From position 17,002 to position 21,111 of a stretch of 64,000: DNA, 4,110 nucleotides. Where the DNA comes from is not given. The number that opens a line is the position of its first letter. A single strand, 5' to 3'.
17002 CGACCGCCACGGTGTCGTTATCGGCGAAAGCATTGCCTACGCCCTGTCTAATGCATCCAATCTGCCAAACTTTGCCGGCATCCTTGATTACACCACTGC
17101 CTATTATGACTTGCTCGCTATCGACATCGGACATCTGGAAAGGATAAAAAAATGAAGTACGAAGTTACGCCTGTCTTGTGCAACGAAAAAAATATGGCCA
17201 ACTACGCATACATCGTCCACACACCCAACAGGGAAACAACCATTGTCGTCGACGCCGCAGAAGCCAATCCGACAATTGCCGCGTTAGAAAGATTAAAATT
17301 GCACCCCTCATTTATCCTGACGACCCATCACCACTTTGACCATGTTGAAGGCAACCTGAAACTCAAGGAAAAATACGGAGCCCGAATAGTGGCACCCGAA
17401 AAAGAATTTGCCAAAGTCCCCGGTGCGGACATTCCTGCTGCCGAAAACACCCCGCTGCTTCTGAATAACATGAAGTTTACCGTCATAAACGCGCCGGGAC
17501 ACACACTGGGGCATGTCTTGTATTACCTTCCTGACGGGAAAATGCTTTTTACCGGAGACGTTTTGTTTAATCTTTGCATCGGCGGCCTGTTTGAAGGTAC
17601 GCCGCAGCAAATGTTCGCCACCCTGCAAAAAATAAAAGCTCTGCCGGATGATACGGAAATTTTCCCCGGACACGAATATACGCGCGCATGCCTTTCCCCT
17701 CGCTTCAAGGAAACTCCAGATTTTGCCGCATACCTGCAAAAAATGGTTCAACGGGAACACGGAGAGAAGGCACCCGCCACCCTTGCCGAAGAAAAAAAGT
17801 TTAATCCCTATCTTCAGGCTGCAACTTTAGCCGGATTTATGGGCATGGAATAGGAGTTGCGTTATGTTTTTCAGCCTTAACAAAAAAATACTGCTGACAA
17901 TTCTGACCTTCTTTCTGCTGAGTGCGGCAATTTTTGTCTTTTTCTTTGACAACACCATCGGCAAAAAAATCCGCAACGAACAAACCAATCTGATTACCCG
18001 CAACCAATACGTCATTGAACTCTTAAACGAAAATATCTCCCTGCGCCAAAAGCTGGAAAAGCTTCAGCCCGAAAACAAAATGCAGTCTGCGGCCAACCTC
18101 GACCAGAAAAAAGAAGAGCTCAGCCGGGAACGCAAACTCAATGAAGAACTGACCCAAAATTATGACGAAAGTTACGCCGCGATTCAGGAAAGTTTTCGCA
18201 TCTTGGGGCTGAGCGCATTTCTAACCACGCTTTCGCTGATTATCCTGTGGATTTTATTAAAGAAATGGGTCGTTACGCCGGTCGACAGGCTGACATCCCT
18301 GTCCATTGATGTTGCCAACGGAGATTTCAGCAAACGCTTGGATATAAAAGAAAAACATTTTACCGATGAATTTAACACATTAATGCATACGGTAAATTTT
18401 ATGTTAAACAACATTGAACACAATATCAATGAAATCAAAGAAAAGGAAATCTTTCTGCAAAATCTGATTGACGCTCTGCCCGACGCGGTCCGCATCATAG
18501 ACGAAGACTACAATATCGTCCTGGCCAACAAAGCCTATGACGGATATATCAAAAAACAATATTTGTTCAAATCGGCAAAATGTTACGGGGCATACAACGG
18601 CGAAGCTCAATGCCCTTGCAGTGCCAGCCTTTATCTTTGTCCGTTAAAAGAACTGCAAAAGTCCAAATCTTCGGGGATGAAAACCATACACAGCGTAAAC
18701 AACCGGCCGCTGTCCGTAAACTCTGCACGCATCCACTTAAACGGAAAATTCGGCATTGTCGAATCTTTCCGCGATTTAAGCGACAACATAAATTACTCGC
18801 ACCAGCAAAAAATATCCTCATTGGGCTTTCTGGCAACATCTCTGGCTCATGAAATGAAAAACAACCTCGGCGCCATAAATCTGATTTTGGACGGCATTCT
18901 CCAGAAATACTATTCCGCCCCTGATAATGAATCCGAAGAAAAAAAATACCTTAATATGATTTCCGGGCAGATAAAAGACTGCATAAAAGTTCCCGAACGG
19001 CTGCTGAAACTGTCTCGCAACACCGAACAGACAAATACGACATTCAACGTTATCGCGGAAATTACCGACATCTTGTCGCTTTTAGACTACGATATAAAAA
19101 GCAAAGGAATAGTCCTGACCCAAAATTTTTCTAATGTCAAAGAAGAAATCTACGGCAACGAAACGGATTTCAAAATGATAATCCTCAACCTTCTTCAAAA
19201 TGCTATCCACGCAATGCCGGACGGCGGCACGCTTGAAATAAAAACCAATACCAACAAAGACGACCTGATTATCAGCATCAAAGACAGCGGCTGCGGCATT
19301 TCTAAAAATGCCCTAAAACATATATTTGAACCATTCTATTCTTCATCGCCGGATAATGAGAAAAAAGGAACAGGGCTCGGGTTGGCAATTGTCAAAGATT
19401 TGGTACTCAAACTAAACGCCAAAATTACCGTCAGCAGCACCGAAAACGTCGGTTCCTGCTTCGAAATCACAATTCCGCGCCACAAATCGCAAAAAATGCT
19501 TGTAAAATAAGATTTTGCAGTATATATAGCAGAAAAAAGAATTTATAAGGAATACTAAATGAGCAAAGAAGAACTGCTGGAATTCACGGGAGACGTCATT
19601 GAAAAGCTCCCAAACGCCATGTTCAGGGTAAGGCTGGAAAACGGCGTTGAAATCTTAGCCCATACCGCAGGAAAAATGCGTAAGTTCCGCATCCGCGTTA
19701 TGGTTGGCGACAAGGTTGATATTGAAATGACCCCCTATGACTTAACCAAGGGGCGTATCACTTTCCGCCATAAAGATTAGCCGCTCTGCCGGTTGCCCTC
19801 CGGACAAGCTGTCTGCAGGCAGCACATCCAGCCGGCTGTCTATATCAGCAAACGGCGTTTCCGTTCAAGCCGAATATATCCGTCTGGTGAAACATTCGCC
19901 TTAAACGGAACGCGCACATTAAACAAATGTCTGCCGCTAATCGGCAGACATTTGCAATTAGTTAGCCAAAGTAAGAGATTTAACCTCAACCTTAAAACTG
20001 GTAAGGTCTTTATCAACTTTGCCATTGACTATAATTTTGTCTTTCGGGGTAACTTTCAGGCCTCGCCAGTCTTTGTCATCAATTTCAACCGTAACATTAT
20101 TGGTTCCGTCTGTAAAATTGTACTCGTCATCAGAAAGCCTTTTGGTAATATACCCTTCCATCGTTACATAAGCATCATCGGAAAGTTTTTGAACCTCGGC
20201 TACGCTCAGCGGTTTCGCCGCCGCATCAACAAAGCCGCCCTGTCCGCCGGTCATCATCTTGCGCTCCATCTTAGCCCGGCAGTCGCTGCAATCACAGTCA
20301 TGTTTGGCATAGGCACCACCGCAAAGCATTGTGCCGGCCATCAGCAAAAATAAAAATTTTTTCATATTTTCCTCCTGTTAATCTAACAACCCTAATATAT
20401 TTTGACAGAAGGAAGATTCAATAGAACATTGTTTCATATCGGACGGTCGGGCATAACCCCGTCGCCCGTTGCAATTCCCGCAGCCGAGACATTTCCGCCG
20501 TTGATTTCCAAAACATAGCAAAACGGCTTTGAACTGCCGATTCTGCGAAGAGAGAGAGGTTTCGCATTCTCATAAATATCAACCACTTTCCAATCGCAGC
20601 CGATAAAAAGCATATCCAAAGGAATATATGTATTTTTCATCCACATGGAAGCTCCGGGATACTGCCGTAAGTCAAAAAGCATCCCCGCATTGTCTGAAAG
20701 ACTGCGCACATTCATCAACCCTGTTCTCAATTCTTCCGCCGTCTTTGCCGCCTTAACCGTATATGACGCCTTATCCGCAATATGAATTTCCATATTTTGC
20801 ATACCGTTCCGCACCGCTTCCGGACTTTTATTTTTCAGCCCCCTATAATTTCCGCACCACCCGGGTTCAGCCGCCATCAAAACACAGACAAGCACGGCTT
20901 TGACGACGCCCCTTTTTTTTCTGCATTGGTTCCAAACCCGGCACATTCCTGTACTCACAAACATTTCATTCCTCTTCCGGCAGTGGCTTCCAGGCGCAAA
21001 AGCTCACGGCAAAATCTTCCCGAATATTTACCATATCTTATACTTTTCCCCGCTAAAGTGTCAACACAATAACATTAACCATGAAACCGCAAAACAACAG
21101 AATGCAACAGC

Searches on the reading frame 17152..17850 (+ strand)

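Call 12: search_protein_families(library=pfam, proteins=[window:17152-17850:+], max_evalue=0.001)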
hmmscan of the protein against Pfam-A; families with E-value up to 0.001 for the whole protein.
window:17152-17850:+ (233 aa): 2 families
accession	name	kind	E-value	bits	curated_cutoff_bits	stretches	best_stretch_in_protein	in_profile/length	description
PF00753.33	Lactamase_B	-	3.5e-19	69.9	22.7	2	18-87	7-79/196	Metallo-beta-lactamase superfamily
PF12706.13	Lactamase_B_2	-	0.00072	19.7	27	0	51-86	30-67/200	Beta-lactamase superfamily domain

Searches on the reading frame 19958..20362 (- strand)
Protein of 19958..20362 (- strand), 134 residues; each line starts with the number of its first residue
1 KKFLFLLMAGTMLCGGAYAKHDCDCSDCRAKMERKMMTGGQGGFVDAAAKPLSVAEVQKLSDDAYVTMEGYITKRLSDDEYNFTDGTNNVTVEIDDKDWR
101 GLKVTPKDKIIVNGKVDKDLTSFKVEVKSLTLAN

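Call 12: search_protein_families(library=pfam, proteins=[window:19958-20362:-], max_evalue=0.001)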
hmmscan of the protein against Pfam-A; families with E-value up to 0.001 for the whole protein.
window:19958-20362:- (134 aa): 1 family
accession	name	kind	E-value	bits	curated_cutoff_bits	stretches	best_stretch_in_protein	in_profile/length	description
PF04076.19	BOF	-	2.5e-26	92.2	25.8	1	40-130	11-101/103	Bacterial OB fold (BOF) protein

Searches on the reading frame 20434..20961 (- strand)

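Call 12: search_protein_families(library=pfam, proteins=[window:20434-20961:-], max_evalue=0.001)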
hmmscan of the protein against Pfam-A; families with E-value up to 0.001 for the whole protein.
window:20434-20961:- (175 aa): 1 family
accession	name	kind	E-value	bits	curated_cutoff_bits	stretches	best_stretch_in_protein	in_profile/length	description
PF02643.20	DUF192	-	3.1e-26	91.8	27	1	68-169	2-94/96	Uncharacterized ACR, COG1430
